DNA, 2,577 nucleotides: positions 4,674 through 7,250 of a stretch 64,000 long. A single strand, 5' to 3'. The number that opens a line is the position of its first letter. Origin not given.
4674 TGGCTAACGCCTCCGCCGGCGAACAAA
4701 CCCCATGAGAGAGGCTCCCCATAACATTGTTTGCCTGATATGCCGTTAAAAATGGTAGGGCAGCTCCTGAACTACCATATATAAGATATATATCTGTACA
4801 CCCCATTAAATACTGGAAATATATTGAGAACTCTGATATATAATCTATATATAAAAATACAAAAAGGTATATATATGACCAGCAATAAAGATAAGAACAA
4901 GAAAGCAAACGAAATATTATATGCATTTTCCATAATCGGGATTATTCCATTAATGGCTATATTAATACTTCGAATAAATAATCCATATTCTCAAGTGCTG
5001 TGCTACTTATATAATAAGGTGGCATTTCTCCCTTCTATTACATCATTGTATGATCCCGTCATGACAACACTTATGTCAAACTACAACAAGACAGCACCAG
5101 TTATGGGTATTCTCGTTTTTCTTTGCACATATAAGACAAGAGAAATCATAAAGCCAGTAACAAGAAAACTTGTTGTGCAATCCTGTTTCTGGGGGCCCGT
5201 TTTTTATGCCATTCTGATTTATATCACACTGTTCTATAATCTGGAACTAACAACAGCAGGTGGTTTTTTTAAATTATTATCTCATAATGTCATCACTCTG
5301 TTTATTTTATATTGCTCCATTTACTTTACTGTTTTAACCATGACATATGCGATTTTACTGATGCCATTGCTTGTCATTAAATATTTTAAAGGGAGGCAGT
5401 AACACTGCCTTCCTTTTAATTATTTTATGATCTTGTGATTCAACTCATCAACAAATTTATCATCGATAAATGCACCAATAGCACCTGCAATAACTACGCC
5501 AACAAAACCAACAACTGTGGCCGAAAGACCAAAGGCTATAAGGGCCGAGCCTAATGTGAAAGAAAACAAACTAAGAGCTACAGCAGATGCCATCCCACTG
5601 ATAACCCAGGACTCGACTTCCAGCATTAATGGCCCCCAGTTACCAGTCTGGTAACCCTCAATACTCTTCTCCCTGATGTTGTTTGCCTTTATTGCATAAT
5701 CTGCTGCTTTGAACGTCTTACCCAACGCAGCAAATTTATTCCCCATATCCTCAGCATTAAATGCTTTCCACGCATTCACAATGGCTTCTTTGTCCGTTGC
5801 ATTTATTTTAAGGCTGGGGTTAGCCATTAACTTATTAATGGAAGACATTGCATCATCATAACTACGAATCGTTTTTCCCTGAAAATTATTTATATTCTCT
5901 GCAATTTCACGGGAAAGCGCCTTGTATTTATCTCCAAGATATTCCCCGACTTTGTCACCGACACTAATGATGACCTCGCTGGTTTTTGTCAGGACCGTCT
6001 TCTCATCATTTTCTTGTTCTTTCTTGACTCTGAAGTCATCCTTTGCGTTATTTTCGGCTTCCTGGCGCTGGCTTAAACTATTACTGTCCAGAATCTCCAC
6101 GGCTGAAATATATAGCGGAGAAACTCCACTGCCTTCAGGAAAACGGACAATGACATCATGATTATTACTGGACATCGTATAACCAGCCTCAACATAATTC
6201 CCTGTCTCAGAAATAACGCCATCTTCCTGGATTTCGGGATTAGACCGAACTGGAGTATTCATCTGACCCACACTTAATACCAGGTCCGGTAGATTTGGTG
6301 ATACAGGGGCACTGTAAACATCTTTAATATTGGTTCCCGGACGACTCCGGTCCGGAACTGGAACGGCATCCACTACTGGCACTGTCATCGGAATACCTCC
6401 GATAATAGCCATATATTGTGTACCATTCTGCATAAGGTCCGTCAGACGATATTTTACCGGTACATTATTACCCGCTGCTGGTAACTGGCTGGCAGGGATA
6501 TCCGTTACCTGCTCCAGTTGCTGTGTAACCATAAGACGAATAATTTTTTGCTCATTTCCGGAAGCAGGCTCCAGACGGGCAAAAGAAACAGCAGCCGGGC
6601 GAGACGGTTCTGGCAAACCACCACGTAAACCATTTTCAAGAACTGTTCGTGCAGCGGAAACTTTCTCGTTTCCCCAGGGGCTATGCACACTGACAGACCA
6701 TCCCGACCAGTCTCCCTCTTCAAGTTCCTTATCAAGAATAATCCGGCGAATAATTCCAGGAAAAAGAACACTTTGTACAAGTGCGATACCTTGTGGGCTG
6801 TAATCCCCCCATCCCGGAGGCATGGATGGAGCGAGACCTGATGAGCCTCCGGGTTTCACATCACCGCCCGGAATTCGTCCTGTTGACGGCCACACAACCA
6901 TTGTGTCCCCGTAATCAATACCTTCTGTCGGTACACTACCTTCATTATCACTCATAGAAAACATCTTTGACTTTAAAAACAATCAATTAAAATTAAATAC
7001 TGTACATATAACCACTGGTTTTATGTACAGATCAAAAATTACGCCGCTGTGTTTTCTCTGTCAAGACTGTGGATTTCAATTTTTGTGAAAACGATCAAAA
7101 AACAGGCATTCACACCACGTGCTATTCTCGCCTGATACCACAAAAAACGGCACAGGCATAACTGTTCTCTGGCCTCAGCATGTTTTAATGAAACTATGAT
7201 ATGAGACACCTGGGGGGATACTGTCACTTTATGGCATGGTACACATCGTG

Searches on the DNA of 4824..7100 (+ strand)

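Call 65: search_dna_similar(query=window:4824-7100:+, collection=plasmids, mode=near, max_rows=40, rows=spread)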
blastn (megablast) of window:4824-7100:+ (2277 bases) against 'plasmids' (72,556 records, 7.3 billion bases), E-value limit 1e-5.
Records with a match: 1107; places in all: 1158; records where one place covers at least 80% of the query: 130.
Best place of each record, by identity: >=99% 186; 95-99% 298; 90-95% 51; 80-90% 557; 60-80% 15.
By first word of the organism name: Escherichia 797; Klebsiella 233; Salmonella 34; Shigella 26; Citrobacter 8; Enterobacter 5; uncultured 2; Serratia 1; Morganella 1.
By predicted mobility (MOB-suite, as given by PLSDB): mobilizable 621; conjugative 447; non-mobilizable 39.
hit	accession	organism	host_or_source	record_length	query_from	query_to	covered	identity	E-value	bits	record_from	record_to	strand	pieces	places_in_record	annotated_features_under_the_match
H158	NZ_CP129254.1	Escherichia coli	Homo sapiens,anal swab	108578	1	2277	100%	99.9%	0e+0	4189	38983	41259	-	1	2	cba: pore-forming bacteriocin colicin B | cbi: colicin B immunity protein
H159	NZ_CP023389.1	Escherichia coli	canine,whole organism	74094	1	2277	100%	99.5%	0e+0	4143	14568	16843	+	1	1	cba: pore-forming bacteriocin colicin B | cbi: colicin B immunity protein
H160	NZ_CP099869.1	Escherichia albertii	EW,cell culture,feces,Poyang Lake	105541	1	2277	100%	99.5%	0e+0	4137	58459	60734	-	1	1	cba: pore-forming bacteriocin colicin B | cbi: colicin B immunity protein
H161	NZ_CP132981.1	Escherichia coli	animal,Beef Cattle Feces - Rectal Grab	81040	1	2277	100%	99.5%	0e+0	4137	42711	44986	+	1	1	cba: pore-forming bacteriocin colicin B | cbi: colicin B immunity protein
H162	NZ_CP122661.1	Escherichia coli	Sus scrofa,feces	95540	1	2277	100%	99.3%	0e+0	4120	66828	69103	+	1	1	cba: pore-forming bacteriocin colicin B | cbi: colicin B immunity protein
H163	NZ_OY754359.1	Escherichia coli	hen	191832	1253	2277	45%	99.9%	0e+0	1888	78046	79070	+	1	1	none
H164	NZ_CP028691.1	Escherichia coli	cattle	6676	1264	2275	44%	92.5%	0e+0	1448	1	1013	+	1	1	none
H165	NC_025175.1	Escherichia coli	Homo sapiens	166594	1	766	34%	98.4%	0e+0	1349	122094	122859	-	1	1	cbi: colicin B immunity protein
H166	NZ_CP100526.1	Escherichia coli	Gallus gallus domesticus,whole ...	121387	1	766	34%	98.4%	0e+0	1349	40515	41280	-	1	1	cbi: colicin B immunity protein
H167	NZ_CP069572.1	Escherichia coli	Homo sapiens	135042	1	766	34%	98.4%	0e+0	1349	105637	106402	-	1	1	cbi: colicin B immunity protein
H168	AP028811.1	Escherichia fergusonii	-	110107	1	766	34%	98.4%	0e+0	1349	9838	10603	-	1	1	hypothetical protein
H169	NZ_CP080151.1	Escherichia coli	chicken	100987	1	766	34%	98.3%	0e+0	1343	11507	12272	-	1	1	cbi: colicin immunity protein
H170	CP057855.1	Escherichia coli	culture,Pooled pig faecal samples ...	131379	1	766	34%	98.3%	0e+0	1343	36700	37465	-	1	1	cbi: colicin B immunity protein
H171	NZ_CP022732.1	Escherichia coli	Homo sapiens,urine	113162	1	763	34%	98.6%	0e+0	1349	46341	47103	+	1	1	cbi: colicin B immunity protein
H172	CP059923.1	Escherichia coli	Turkey,fecal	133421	1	763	34%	98.6%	0e+0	1349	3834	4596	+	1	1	cbi: colicin B immunity protein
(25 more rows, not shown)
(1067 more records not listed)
